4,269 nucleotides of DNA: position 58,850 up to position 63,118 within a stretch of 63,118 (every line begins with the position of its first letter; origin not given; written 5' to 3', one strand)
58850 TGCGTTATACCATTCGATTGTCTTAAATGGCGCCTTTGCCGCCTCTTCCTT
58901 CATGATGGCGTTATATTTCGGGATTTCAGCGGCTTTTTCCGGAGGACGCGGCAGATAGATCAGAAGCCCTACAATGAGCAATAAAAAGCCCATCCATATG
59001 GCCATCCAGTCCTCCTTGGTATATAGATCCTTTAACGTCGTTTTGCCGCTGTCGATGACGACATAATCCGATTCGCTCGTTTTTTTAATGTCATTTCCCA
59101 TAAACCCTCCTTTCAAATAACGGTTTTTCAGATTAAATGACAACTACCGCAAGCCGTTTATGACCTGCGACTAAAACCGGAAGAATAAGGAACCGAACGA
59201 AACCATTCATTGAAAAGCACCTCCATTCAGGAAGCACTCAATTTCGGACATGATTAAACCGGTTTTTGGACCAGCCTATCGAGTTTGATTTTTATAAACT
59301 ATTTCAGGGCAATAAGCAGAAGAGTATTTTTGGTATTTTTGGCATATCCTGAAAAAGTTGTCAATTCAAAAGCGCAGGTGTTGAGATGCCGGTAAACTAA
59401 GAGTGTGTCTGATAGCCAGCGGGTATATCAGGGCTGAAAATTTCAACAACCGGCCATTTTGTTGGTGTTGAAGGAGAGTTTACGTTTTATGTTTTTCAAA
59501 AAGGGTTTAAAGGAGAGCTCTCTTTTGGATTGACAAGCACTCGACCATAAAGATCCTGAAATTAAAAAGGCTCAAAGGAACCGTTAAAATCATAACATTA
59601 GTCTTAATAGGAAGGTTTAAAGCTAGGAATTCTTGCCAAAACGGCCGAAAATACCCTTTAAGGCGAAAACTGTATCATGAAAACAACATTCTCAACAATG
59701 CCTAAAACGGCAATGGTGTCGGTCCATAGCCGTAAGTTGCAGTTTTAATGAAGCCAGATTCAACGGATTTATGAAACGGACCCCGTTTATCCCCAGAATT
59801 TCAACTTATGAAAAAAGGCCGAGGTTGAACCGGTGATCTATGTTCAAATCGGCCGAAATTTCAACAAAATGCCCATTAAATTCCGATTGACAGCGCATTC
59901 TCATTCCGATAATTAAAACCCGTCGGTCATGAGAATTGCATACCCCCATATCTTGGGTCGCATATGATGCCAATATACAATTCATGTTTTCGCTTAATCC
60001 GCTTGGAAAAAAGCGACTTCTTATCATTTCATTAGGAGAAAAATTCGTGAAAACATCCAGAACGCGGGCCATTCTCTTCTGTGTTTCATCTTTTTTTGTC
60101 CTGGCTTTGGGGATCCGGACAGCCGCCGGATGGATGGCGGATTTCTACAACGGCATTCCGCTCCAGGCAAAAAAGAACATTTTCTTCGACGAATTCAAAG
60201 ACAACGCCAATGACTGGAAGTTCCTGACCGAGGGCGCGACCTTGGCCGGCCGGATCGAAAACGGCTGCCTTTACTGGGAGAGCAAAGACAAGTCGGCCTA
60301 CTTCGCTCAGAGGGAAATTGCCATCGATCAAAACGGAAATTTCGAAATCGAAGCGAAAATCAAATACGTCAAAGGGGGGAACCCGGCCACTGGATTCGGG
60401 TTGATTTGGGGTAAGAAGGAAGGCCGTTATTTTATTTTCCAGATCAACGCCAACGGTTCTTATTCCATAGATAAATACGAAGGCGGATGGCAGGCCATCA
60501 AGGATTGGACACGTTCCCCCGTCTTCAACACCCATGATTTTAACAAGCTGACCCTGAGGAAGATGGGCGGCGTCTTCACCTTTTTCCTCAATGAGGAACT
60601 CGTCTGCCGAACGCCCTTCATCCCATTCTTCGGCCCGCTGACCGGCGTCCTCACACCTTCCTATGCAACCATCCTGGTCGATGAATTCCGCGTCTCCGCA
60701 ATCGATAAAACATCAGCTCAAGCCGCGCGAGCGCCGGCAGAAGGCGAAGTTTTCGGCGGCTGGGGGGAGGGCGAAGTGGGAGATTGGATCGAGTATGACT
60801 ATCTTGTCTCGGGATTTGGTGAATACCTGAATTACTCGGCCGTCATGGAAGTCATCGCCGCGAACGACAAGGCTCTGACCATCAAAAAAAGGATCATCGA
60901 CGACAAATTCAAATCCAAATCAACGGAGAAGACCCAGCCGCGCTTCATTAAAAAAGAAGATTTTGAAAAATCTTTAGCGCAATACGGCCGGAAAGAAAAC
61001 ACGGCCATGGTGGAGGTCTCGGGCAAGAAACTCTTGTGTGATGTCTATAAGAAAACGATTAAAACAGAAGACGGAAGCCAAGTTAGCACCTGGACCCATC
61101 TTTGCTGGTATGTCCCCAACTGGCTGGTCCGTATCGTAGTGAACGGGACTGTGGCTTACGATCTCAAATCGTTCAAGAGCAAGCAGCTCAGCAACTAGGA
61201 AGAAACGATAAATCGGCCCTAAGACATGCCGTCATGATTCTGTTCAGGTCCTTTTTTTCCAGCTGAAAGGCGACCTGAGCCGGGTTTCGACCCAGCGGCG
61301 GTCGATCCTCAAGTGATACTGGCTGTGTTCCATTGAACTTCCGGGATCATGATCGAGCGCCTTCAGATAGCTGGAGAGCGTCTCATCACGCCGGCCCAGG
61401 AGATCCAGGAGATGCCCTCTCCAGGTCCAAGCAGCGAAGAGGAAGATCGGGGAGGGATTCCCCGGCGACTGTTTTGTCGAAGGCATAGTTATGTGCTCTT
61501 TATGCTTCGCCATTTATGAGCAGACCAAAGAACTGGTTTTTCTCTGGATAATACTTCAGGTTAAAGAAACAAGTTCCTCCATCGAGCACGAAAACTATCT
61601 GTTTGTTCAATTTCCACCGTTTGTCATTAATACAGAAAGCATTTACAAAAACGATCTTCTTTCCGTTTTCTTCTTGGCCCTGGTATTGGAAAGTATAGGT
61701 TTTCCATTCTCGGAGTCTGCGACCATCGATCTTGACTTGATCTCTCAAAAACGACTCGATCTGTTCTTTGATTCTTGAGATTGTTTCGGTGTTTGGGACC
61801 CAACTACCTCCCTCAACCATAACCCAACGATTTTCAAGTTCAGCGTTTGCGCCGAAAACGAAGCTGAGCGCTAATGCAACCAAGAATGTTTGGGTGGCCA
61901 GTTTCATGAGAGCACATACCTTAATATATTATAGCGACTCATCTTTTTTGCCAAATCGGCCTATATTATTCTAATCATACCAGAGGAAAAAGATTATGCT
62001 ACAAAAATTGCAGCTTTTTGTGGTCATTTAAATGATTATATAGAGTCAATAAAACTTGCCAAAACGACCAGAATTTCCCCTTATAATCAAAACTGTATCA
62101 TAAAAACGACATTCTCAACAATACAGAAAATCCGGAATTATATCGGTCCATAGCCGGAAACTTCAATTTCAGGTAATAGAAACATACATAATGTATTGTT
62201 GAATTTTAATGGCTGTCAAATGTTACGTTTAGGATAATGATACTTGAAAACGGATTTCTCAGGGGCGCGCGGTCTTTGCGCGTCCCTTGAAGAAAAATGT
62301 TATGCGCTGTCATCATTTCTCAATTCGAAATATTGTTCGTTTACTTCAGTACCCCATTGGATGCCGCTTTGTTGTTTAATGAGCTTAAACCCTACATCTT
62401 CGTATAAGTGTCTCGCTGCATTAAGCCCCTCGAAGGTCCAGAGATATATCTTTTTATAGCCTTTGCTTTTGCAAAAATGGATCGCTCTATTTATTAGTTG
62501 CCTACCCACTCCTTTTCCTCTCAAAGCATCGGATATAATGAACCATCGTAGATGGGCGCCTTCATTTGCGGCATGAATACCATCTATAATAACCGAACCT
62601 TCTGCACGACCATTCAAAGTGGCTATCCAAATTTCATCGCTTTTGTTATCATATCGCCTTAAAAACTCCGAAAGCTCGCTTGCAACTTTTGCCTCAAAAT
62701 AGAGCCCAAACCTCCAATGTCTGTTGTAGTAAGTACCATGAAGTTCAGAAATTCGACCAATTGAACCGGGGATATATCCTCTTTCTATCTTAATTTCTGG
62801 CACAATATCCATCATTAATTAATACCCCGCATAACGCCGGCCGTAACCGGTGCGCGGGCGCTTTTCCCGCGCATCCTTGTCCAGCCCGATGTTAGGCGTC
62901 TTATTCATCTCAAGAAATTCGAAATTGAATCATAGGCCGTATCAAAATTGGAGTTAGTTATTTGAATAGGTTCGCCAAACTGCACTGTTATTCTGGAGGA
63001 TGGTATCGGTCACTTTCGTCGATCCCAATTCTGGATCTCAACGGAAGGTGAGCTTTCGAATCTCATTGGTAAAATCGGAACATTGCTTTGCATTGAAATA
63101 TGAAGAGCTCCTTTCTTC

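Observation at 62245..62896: GNAT gene looks like an integron-type gene cassette bounded by attC-like sites, with no integrase in the window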

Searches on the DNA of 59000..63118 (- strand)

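Call 7: search_rna_families(source=window, start=59000, end=63118, threshold=evalue, max_evalue=10, show_alignments=3)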
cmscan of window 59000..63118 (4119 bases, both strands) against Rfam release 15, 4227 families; matches with E-value up to 10: 2.
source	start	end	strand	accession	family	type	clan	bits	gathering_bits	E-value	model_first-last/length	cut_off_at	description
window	59602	59661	-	RF03456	mir-724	Gene; miRNA;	-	24.6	83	0.095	1-60/60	no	mir-724 microRNA precursor family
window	60020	60085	-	RF01905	HOTAIR_2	Gene; lncRNA;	-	20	60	0.13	1-69/69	no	HOTAIR conserved region 2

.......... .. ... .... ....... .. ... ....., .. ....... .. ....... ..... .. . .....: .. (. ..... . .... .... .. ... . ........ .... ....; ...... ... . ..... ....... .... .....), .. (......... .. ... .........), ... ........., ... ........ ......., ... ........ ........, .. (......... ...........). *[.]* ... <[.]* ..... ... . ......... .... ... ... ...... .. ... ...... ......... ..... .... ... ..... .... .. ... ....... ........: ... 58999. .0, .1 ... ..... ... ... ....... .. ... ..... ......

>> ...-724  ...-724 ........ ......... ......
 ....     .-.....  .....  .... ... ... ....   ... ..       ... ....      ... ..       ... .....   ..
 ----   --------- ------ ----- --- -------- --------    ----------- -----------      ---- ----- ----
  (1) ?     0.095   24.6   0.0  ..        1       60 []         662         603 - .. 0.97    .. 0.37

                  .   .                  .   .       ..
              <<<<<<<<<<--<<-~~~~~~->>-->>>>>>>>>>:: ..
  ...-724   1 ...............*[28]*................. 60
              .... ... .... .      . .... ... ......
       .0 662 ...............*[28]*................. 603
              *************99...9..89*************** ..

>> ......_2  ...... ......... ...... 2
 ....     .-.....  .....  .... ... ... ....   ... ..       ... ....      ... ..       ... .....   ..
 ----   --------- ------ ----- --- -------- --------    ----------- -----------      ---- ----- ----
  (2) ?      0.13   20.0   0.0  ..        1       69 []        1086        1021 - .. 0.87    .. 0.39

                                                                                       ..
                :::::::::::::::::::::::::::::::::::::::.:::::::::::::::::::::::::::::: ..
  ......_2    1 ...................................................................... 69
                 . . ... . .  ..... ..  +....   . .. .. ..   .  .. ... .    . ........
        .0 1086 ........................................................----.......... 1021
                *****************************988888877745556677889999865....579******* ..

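Call 35: search_with_rna_model(model_id=R1, sources=[L001, L002, L003, L004, L005, L006, L007, L008, L009, L010, L011, L012, L013, L014, L015, L016, L017, L018, L019, L020, L021, L022, L023, L024, L025, L026, L027, L028, L029, L030, L031, L032, L033, L034, L035, L036, L037, L038, L039, L040, L041, L042, L043, L044, L045, L046, L047, L048, L049, L050, L051, L052, L053, L054, L055, L056, L057, L058, L059, L060, L061, L062, L063, L064, L065, L066, L067, L068, L069, L070, L071, L072, L073, L074, L075, L076, L077, L078, L079, L080], max_evalue=5, make_alignment=true)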
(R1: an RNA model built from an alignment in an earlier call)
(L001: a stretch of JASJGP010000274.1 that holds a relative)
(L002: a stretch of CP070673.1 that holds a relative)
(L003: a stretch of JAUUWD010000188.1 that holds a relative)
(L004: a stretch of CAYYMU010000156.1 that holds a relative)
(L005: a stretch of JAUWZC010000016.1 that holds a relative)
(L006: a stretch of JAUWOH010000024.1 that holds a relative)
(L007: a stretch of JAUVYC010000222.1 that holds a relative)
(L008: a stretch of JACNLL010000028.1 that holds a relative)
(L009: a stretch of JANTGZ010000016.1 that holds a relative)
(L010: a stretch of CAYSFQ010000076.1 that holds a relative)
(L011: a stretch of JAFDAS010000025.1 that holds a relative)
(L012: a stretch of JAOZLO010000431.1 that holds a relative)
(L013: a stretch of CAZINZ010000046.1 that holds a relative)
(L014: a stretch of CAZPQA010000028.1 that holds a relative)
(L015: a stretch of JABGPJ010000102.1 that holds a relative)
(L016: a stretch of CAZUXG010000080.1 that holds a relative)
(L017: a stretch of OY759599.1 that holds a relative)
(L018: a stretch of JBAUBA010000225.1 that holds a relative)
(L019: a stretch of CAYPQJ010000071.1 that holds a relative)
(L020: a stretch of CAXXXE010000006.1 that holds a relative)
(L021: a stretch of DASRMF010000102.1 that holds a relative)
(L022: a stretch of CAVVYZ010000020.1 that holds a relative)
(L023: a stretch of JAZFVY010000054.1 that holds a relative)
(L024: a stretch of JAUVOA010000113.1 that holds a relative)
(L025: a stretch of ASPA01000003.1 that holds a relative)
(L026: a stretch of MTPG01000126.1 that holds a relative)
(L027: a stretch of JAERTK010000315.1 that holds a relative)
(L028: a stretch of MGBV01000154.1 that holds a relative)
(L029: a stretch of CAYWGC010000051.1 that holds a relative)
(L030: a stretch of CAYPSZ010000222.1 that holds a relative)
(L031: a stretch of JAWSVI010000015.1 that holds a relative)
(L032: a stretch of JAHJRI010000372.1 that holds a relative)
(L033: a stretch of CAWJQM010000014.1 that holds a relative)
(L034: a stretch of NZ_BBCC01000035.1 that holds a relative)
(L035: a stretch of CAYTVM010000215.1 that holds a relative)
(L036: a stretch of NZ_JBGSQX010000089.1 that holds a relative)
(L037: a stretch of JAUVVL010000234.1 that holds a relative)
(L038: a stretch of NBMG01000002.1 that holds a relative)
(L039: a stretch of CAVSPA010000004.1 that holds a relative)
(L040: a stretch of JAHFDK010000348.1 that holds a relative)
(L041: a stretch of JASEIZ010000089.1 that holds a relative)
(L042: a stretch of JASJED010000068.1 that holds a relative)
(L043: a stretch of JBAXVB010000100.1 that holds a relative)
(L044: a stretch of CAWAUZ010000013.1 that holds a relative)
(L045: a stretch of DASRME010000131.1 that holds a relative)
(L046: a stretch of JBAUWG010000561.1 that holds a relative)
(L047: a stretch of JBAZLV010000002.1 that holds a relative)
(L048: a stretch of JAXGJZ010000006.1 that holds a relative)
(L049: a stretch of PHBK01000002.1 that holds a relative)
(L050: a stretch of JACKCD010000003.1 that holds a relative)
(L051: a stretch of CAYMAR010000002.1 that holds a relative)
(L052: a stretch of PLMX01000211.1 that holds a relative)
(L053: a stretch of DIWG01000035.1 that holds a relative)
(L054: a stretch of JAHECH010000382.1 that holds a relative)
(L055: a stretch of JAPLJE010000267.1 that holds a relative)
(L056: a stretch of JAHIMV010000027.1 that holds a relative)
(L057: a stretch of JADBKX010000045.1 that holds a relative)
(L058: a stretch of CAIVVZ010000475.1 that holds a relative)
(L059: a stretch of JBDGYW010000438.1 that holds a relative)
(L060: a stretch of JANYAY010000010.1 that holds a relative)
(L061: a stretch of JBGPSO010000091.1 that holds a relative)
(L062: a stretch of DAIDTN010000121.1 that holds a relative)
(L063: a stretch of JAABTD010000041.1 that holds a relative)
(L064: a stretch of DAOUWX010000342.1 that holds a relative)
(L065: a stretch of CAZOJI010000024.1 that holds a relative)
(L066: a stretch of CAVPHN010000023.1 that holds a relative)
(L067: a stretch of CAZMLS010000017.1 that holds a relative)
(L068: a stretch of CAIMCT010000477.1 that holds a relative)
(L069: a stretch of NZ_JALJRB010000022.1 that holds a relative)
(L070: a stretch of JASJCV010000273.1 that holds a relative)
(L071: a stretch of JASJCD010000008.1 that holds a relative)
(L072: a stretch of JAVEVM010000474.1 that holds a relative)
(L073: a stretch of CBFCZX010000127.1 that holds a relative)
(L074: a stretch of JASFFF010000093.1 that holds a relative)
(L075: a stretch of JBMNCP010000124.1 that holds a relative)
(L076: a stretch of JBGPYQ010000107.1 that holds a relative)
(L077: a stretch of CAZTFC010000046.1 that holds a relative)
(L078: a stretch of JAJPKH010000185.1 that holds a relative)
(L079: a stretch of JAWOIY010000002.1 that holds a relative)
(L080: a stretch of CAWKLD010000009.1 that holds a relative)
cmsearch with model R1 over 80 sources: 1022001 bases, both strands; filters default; matches with E-value up to 5: 15.
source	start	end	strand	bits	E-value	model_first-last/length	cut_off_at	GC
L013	17425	17487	+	53.8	3.7e-08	1-68/68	no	0.57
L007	1674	1745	+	52.7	6.6e-08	1-68/68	no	0.61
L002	9019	9088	+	51.5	1.3e-07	1-68/68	no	0.53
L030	5248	5305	+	49.6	3.2e-07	1-68/68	no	0.6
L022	7718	7782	+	43.5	7.4e-06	1-68/68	no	0.66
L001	5237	5302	+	43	9.4e-06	1-68/68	no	0.62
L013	18438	18499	+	39.3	6.3e-05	1-68/68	no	0.48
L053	6225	6281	+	36.1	0.00033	1-68/68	no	0.46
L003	1654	1720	+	29.2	0.011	1-68/68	no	0.55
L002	11042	11145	+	28.4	0.016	1-68/68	no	0.51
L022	8607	8668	+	23.9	0.16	1-68/68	no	0.63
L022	4682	4738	+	22.4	0.34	1-68/68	no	0.65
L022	5817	5875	+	22.2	0.38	1-68/68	no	0.68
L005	2403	2473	+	22.2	0.38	1-68/68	no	0.54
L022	7077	7203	+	20.4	0.96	1-68/68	no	0.59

Alignment A2: 15 matches aligned to the model, 146 columns, each read 5' to 3' on its own strand. Consensus structure (alignment columns), stored with it:
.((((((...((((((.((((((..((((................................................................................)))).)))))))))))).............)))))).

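Call 36: build_rna_model(alignment_id=A2)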
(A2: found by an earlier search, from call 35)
Model R2 built from alignment A2 (15 sequences, 146 columns); structure: stored with the alignment.
model positions 65; base pairs 22; branch points 0; effective number of sequences 15; information 0.707 bits per position. Calibrated on 0.2 Mb of random sequence (short: E-values are rough).
structure used (alignment columns):
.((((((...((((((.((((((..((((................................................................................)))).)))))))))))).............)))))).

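Call 37: search_with_rna_model(model_id=R2, source=window, max_evalue=10, show_alignments=4)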
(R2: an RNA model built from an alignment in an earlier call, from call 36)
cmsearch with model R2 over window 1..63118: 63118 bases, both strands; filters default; matches with E-value up to 10: 2.
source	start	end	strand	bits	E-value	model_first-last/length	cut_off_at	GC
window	62245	62305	-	30.5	4.4e-05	1-65/65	no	0.51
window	62829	62897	-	19.4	0.029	1-65/65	no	0.67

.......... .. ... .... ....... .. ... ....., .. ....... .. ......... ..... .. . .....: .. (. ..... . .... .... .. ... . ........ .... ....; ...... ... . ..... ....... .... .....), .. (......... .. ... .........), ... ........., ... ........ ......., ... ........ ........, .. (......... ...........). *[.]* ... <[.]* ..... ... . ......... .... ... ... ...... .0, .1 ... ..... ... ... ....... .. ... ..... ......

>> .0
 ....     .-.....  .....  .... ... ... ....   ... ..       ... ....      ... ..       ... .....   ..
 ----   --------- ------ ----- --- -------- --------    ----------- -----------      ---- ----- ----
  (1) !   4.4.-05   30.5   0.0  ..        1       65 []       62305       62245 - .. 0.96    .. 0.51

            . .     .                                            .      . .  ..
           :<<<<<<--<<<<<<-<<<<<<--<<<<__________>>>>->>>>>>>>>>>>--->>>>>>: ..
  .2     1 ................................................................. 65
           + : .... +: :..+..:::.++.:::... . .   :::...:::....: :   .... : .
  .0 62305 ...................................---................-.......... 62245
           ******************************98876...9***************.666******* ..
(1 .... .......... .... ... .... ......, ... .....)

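Call 38: search_with_rna_model(model_id=R2, sources=[L001, L002, L003, L004, L005, L006, L007, L008, L009, L010, L011, L012, L013, L014, L015, L016, L017, L018, L019, L020, L021, L022, L023, L024, L025, L026, L027, L028, L029, L030, L031, L032, L033, L034, L035, L036, L037, L038, L039, L040, L041, L042, L043, L044, L045, L046, L047, L048, L049, L050, L051, L052, L053, L054, L055, L056, L057, L058, L059, L060, L061, L062, L063, L064, L065, L066, L067, L068, L069, L070, L071, L072, L073, L074, L075, L076, L077, L078, L079, L080], max_evalue=10, make_alignment=true)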
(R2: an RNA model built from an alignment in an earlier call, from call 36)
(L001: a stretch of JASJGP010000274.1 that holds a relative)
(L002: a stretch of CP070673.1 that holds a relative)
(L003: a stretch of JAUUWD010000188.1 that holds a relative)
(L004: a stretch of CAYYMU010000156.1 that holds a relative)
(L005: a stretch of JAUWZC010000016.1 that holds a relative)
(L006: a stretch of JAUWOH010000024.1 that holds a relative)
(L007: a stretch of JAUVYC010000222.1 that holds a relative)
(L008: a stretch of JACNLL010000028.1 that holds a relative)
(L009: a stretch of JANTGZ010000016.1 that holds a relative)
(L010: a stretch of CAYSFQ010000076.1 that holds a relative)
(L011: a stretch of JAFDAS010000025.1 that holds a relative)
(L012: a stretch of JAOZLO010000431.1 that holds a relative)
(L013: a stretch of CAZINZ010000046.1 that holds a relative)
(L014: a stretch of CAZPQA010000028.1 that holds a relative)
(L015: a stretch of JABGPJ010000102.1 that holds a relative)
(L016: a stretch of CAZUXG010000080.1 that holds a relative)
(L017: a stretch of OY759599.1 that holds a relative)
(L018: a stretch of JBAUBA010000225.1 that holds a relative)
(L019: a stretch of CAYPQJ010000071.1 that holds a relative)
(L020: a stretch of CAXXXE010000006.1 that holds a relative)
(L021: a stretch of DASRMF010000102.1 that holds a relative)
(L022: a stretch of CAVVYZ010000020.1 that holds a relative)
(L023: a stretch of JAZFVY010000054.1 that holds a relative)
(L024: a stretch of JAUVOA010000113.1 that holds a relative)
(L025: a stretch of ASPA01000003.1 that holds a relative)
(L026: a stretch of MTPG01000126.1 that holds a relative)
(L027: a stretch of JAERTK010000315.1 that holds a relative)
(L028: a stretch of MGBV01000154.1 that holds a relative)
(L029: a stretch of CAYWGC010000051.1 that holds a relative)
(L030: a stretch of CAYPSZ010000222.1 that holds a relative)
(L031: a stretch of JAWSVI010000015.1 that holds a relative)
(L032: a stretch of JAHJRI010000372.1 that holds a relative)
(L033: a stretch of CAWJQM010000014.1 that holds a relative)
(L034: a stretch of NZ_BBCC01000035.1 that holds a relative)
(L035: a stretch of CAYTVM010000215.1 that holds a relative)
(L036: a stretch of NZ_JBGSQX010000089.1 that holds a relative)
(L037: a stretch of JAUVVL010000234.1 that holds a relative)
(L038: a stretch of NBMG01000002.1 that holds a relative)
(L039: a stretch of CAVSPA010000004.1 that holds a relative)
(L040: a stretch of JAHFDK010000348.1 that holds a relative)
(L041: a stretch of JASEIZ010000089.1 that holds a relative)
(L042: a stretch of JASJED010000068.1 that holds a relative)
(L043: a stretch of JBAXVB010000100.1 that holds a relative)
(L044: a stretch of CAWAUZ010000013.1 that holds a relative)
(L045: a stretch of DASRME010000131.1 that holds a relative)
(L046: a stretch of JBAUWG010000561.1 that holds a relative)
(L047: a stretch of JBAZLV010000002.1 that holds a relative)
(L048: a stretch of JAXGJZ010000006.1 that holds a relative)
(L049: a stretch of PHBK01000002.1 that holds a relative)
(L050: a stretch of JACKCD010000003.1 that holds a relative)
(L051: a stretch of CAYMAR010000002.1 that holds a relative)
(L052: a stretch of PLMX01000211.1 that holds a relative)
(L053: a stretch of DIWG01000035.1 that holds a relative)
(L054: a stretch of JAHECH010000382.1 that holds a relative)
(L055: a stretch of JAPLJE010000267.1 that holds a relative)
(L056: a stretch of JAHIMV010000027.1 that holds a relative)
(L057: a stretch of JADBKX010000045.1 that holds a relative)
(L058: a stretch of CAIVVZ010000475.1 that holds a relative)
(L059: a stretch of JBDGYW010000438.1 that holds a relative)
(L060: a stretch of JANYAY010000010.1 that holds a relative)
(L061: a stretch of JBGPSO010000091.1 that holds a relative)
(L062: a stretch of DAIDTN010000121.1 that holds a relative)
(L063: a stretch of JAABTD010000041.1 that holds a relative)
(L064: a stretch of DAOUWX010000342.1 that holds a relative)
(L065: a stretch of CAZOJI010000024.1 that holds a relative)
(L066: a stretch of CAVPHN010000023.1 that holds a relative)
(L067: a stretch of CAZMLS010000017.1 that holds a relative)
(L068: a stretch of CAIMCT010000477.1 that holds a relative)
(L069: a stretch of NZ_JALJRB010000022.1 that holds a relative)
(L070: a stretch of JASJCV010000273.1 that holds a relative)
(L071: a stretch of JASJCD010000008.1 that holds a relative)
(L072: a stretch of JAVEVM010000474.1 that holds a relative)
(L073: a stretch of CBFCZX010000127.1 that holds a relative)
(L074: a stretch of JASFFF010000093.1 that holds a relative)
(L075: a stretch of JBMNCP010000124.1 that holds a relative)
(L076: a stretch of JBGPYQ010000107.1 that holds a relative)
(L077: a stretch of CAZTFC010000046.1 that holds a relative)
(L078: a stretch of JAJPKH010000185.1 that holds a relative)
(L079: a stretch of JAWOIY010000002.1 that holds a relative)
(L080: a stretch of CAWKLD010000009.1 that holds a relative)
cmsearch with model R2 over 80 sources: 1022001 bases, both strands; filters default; matches with E-value up to 10: 30.
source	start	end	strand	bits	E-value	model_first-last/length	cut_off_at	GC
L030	5248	5305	+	52.8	1.5e-09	1-65/65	no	0.6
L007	1674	1745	+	52.8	1.5e-09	1-65/65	no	0.61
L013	17425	17487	+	51.7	2.9e-09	1-65/65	no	0.57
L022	8607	8668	+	47.6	3.2e-08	1-65/65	no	0.63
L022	4682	4738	+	46.5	6e-08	1-65/65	no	0.65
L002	11042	11145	+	46.5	6.1e-08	1-65/65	no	0.51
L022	5817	5875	+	46.3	6.7e-08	1-65/65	no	0.68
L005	2403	2473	+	46.1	7.7e-08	1-65/65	no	0.54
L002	9019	9088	+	44.6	1.8e-07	1-65/65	no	0.53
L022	7077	7203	+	42.8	5.3e-07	1-65/65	no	0.59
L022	7718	7782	+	41.7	1e-06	1-65/65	no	0.66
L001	5237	5302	+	40.7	1.8e-06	1-65/65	no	0.62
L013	18438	18499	+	39.9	3e-06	1-65/65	no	0.48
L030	3089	3151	+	38.3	7.3e-06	1-65/65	no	0.62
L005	953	1084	+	33.1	0.00016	1-65/65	no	0.5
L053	6225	6281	+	28.5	0.0022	1-65/65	no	0.46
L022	4105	4161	+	26.8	0.006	1-65/65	no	0.67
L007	2109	2296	+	25.1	0.017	1-65/65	no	0.45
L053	8513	8584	+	24.9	0.019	1-65/65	no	0.62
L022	598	650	+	24.6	0.022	1-65/65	no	0.66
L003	1654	1720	+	23.9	0.035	1-65/65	no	0.55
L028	8496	8556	+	23.6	0.041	1-65/65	no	0.72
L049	18637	18711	-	22.1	0.098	1-65/65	no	0.57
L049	19397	19468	-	21.6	0.13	1-65/65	no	0.61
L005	1606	1736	+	20.3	0.28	1-65/65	no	0.53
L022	6670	6749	+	20.1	0.31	1-65/65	no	0.5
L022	2947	3005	+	19.8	0.37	1-65/65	no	0.68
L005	209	336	+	19.6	0.43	1-65/65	no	0.47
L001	5828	5958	+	17.4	1.5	1-65/65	no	0.47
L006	7129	7204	+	15.6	4.4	6-60/65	no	0.5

Alignment A3: 30 matches aligned to the model, 292 columns, each read 5' to 3' on its own strand. Consensus structure (alignment columns), stored with it:
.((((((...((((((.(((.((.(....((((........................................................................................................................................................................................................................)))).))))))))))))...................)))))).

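Call 44: search_with_rna_model(model_id=R2, sources=[L081, L082, L084, L088, L089], max_evalue=5)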
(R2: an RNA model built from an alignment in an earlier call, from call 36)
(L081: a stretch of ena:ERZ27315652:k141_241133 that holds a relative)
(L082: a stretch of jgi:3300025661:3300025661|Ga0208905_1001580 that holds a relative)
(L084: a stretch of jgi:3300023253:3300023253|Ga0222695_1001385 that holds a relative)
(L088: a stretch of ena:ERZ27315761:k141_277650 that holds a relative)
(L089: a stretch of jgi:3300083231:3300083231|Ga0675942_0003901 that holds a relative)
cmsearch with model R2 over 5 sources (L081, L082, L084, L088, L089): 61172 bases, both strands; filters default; matches with E-value up to 5: 0.
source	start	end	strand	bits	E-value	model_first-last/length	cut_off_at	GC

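Call 49: build_rna_model(alignment_id=A3)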
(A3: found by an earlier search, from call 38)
Model R3 built from alignment A3 (30 sequences, 292 columns); structure: stored with the alignment.
model positions 62; base pairs 22; branch points 0; effective number of sequences 30; information 0.767 bits per position. Calibrated on 0.2 Mb of random sequence (short: E-values are rough).
structure used (alignment columns):
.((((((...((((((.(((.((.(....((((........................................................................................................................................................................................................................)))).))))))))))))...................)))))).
